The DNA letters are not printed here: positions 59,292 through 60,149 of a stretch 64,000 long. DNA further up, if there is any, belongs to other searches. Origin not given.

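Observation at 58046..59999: TrpB2 translationally coupled to a ParB/Srx-fold protein: a possible self-contained serine-to-phosphoserine-to-tryptophan module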

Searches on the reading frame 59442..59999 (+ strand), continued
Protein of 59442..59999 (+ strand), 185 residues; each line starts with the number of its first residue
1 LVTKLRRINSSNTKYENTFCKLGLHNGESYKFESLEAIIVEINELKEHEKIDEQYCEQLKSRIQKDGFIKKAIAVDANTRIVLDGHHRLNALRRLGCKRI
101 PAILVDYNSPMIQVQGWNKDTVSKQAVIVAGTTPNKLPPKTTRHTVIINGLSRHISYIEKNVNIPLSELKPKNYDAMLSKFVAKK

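Call 80: search_protein_families(library=pfam, alignment_id=A3, max_evalue=0.00001)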
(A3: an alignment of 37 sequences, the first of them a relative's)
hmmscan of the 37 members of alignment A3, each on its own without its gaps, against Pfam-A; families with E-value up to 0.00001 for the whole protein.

A. member 1, L005:6783-8246:+ (487 aa): 1 family
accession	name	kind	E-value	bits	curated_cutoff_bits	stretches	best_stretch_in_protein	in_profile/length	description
PF02347.22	GDC-P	-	6.6e-132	440.8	26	1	37-470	2-424/429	Glycine cleavage system P-protein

B. families by the number of members that match (of 37 scanned): 40 families (the first 25 are shown)
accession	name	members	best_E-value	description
PF00584.25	SecE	4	1.4e-07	SecE/Sec61-gamma subunits of protein translocation complex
PF00005.33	ABC_tran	3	5.1e-52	ABC transporter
PF20979.2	Arginosuc_syn_C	2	5.4e-59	Arginosuccinate synthase C-terminal domain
PF01212.27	Beta_elim_lyase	2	9.8e-59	Beta-eliminating lyase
PF00764.25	Arginosuc_synth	2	1.2e-44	Arginosuccinate synthase N-terminal HUP domain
PF13304.12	AAA_21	2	1e-18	AAA domain, putative AbiEii toxin, Type IV TA system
PF05239.21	PRC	2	1.3e-12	PRC-barrel domain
PF12848.13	ABC_tran_Xtn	2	7.9e-08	ABC transporter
PF13555.12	AAA_29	2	9.5e-08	P-loop containing region of AAA domain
PF02463.25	SMC_N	2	3.1e-07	RecF/RecN/SMC N terminal domain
PF00266.25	Aminotran_5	1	1.6e-140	Aminotransferase class-V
PF02347.22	GDC-P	1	6.6e-132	Glycine cleavage system P-protein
PF14010.12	PEPcase_2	1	9.6e-114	Phosphoenolpyruvate carboxylase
PF01244.27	Peptidase_M19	1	1.9e-84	Membrane dipeptidase (Peptidase family M19)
PF00118.29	Cpn60_TCP1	1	3.7e-77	TCP-1/cpn60 chaperonin family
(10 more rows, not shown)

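Call 81: find_related_loci(query=A2, collection=metagenome_contigs, flank=3000)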
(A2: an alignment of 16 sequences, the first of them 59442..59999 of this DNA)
Query A2 (185 aa) in metagenome_contigs; peptide patterns used: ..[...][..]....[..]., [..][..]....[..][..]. (x = any residue, [..] = any of these).
599 stretches matched a pattern (row limit reached: there are more); 537 encode a relative of the query (tblastn E <= 1e-3); the best 80 are kept; 80 distinct loci.
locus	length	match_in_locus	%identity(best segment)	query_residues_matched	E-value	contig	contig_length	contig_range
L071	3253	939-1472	66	2-179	1e-78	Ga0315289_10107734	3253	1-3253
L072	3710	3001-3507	51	13-181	2e-54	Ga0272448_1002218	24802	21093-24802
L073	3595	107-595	56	9-169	1e-52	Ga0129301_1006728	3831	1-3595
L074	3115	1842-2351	49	6-170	1e-48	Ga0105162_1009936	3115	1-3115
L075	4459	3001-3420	51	39-177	4e-47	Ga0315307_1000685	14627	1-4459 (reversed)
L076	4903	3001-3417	51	33-170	3e-45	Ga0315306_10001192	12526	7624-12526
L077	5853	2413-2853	49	36-181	3e-44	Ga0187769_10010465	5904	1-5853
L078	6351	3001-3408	51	36-170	4e-43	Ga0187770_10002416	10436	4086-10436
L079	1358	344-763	52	36-174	3e-44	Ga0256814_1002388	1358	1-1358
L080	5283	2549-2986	51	27-170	2e-42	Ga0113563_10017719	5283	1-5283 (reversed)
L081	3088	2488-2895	52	36-170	5e-42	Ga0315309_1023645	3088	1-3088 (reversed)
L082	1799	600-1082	45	1-170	1e-42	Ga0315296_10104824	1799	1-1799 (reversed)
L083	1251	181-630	47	21-170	3e-43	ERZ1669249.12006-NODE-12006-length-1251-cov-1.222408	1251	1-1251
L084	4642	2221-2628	51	36-170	9e-42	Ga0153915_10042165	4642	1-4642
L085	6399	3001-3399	50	39-170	3e-41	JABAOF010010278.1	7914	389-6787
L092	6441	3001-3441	46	35-178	5e-41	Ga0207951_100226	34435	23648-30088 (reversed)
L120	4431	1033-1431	49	39-170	8e-40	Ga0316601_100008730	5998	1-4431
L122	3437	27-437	46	35-170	1e-39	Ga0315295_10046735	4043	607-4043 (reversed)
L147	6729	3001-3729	48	36-170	2e-38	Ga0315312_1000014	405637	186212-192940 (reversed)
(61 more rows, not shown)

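Call 84: search_protein_families(library=ncbifam, proteins=[L120:1685-2179:+, L122:777-2249:+, L092:2020-2661:+, L147:2508-2906:-, L077:1316-2401:+], max_evalue=1e-10)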
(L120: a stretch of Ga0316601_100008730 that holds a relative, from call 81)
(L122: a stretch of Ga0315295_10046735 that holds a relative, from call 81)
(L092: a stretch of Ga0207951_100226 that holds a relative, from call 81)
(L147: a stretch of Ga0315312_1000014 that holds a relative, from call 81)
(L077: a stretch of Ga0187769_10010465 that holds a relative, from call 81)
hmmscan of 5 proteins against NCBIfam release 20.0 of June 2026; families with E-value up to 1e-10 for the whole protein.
L120:1685-2179:+ (164 aa): 4 families
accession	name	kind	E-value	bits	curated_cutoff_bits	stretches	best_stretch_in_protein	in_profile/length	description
NF002270.0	PRK01202.1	subfamily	1.7e-48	163.6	117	1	30-160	2-126/129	glycine cleavage system protein GcvH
TIGR00527.1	gcvH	equivalog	3.4e-44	150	115.85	1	32-161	2-126/129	glycine cleavage system protein GcvH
TIGR03077.1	not_gcvH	equivalog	4.9e-19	68.4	144.05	1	58-144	16-102/110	glycine cleavage protein H-like protein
NF045810.1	GcvH_rel_desulf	equivalog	5.7e-12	45.7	150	1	27-160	7-135/167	GcvH-related protein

L122:777-2249:+ (490 aa): 3 families
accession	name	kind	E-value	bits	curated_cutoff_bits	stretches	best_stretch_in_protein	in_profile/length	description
NF001696.0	PRK00451.1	equivalog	2.7e-190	633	364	1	47-489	3-446/447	aminomethyl-transferring glycine dehydrogenase subunit GcvPA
TIGR00461.1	gcvP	equivalog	1.8e-74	251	859.2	1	48-404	2-352/939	aminomethyl-transferring glycine dehydrogenase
NF003346.0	PRK04366.1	equivalog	8.2e-25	87.4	441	1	73-488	37-451/487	aminomethyl-transferring glycine dehydrogenase subunit GcvPB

L092:2020-2661:+ (213 aa): 2 families
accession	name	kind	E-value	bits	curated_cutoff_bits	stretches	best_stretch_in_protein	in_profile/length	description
NF001220.0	PRK00194.1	equivalog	1.5e-18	66.9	74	0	39-110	4-76/90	ACT domain-containing protein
NF008612.0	PRK11589.1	equivalog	2.2e-13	50.1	267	1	36-205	6-170/189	glycine cleavage system transcriptional repressor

L147:2508-2906:- (132 aa): 0 families

L077:1316-2401:+ (361 aa): 21 families
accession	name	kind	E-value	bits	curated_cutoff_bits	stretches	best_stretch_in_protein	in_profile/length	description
NF009714.1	PRK13243.1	equivalog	2.2e-122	408.6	455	1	31-353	1-327/332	glyoxylate reductase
NF011938.0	PRK15409.1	equivalog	2.1e-85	286.6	492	1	31-352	1-322/324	glyoxylate/hydroxypyruvate reductase GhrB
TIGR01327.1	PGDH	equivalog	1.6e-72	245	454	1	34-351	1-313/525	phosphoglycerate dehydrogenase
NF005069.0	PRK06487.1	equivalog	2.2e-55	187.9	448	1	79-342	51-314/320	2-hydroxyacid dehydrogenase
NF006263.0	PRK08410.1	equivalog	4.3e-49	167.6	389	1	78-336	42-304/311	D-2-hydroxyacid dehydrogenase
NF008759.0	PRK11790.1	equivalog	4.5e-47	160.6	404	1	32-336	11-314/410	phosphoglycerate dehydrogenase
NF041369.1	Dhydh_Halo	equivalog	7.9e-43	146.8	400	1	98-335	56-291/305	D-2-hydroxyacid dehydrogenase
NF005387.0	PRK06932.1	equivalog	1.5e-42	145.7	492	1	79-326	45-297/314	2-hydroxyacid dehydrogenase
NF001309.0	PRK00257.1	equivalog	3.9e-40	138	434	1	154-337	97-276/379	4-phosphoerythronate dehydrogenase PdxB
NF005750.0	PRK07574.1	equivalog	6.4e-38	130.8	329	1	90-331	107-349/386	NAD-dependent formate dehydrogenase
NF000492.1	vanH_gen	exception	3.4e-37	128.2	540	1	98-300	67-258/312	D-lactate dehydrogenase VanH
NF000371.1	vanH_Agroup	exception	7.1e-32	110.9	700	1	98-300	72-263/322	VanH-A/VanH-Pt family D-lactate dehydrogenase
NF000112.1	vanH-Amyco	exception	6.5e-30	104.5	625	1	99-303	97-290/348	VanH-AOV family D-lactate dehydrogenase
NF000128.1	vanH-Sc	exception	1.8e-29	102.9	650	1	98-300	87-278/337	D-lactate dehydrogenase VanH-Sc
NF005027.0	PRK06436.1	equivalog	6.2e-29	101.1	261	1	96-351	48-291/303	2-hydroxyacid dehydrogenase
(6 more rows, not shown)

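Call 86: list_cluster_members(proteins=[P0001])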
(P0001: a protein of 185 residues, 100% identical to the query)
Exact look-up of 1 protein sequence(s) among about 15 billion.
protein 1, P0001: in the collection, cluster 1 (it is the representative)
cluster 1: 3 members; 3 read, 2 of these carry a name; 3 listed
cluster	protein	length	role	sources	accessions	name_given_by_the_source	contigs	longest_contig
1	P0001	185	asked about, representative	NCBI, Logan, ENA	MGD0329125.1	MAG: ParB N-terminal domain-containing protein [Nitrososphaeria archaeon]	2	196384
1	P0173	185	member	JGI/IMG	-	hypothetical protein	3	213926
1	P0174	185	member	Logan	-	-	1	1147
